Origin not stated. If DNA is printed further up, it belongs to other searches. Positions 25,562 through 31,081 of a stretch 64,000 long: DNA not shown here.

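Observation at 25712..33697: Three-gene operon: NfeD-like membrane protein, flotillin/SPFH and a giant coiled-coil AAA+ protein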

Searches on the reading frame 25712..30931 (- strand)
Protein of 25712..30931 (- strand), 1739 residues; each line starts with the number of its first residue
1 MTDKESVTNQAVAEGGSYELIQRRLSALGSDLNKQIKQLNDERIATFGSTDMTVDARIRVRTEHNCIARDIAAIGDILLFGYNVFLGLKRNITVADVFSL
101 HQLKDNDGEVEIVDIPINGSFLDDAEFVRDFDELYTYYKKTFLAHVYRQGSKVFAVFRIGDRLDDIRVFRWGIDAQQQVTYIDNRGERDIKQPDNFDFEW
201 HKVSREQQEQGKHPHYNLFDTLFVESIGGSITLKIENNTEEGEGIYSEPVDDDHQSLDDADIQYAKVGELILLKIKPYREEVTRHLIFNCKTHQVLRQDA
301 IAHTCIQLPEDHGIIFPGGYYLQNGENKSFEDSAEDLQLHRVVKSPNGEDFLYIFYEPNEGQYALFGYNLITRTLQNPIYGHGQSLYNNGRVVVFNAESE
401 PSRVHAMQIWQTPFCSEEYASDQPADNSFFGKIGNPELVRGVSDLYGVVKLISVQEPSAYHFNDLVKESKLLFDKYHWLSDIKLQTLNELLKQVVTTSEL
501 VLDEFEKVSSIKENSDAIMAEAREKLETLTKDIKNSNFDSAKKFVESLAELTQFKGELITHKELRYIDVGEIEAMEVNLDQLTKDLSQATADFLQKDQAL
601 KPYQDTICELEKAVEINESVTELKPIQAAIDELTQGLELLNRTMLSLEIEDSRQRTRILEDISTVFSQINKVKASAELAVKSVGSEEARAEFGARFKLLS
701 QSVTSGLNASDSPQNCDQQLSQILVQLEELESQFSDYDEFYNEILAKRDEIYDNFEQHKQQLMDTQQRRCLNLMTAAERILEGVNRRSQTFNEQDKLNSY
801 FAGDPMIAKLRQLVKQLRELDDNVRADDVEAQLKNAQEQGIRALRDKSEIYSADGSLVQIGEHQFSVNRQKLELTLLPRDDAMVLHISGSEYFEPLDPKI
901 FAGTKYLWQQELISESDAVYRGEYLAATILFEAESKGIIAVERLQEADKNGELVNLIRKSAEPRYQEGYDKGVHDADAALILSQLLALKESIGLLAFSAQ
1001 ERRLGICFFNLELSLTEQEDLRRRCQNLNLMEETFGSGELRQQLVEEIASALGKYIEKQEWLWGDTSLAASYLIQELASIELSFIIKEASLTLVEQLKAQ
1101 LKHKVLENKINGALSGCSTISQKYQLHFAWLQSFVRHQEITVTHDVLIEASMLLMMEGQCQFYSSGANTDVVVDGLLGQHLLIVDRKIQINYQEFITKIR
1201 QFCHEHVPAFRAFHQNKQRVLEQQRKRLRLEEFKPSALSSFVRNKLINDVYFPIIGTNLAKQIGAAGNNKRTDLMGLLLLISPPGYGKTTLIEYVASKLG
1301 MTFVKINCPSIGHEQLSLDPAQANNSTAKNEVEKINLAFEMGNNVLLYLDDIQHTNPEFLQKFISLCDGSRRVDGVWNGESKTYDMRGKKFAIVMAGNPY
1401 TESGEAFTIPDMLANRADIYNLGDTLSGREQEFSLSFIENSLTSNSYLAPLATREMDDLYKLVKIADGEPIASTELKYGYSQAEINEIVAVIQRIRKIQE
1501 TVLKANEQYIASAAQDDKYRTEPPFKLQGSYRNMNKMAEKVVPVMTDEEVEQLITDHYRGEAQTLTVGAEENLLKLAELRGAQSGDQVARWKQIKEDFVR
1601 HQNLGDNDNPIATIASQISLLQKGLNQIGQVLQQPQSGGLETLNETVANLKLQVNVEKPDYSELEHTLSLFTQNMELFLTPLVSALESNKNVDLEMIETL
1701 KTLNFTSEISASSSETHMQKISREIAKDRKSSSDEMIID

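Call 4: search_protein_families(library=pfam, proteins=[window:25712-30931:-], max_evalue=0.01)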
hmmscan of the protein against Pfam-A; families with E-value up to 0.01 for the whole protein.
window:25712-30931:- (1739 aa): 6 families
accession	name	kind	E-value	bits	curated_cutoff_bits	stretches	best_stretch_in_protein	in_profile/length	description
PF12458.13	DUF3686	-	9.5e-190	631.3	25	1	31-477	1-448/448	ATPase involved in DNA repair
PF25472.1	DUF7902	-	1.9e-22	79.7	26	1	598-677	1-80/85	Domain of unknown function (DUF7902)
PF00004.35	AAA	-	9.5e-09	36.2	21.2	1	1278-1358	1-72/131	ATPase family associated with various cellular activities (AAA)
PF07728.20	AAA_5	-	2e-07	31.5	22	1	1278-1401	2-125/139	AAA domain (dynein-related subfamily)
PF13401.12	AAA_22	-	2.8e-06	28.1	27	1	1276-1369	6-110/130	AAA domain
PF05496.18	RuvB_N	-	0.00075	19.7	27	1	1265-1313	23-71/159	Holliday junction DNA helicase RuvB P-loop domain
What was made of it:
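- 25712..30931 (-): Gene 3: a 1739-aa DUF3686/DUF7902/AAA+ ATPase (NCBI name 'DNA repair ATPase'). No signal peptide or N-terminal TM segment was found (one internal hydrophobic stretch, aa 979-997), so it is probably cytoplasmic. Pfam PF12458 E 9.5e-190, PF25472 E 1.9e-22, PF00004 E 9.5e-9 (call 4).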

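Call 5: search_protein_families(library=ncbifam, proteins=[window:25712-30931:-], max_evalue=1)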
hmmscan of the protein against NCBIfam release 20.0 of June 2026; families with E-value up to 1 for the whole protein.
window:25712-30931:- (1739 aa): 4 families
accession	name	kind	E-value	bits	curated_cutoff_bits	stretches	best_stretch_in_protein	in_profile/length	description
NF000868.0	PRK00080.1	equivalog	0.00022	20.2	282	1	1258-1313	36-89/330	Holliday junction branch migration DNA helicase RuvB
TIGR00635.1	ruvB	equivalog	0.00061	18.9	299.05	1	1267-1312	22-67/305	Holliday junction branch migration DNA helicase RuvB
NF041006.2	cell_div_CdvC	equivalog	0.019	13.9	650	1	1278-1317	137-176/370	cell division protein CdvC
TIGR01243.1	CDC48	subfamily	0.059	11.6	802.65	1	1278-1311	215-248/733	CDC48 family AAA ATPase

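Call 6: search_protein_families(library=padloc, proteins=[window:25712-30931:-], max_evalue=1)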
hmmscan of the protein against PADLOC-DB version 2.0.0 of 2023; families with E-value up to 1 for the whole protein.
window:25712-30931:- (1739 aa): 1 family
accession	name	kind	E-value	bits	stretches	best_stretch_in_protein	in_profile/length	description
PDLC04140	mad8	-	0.019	12.5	1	1271-1346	23-70/314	mads_8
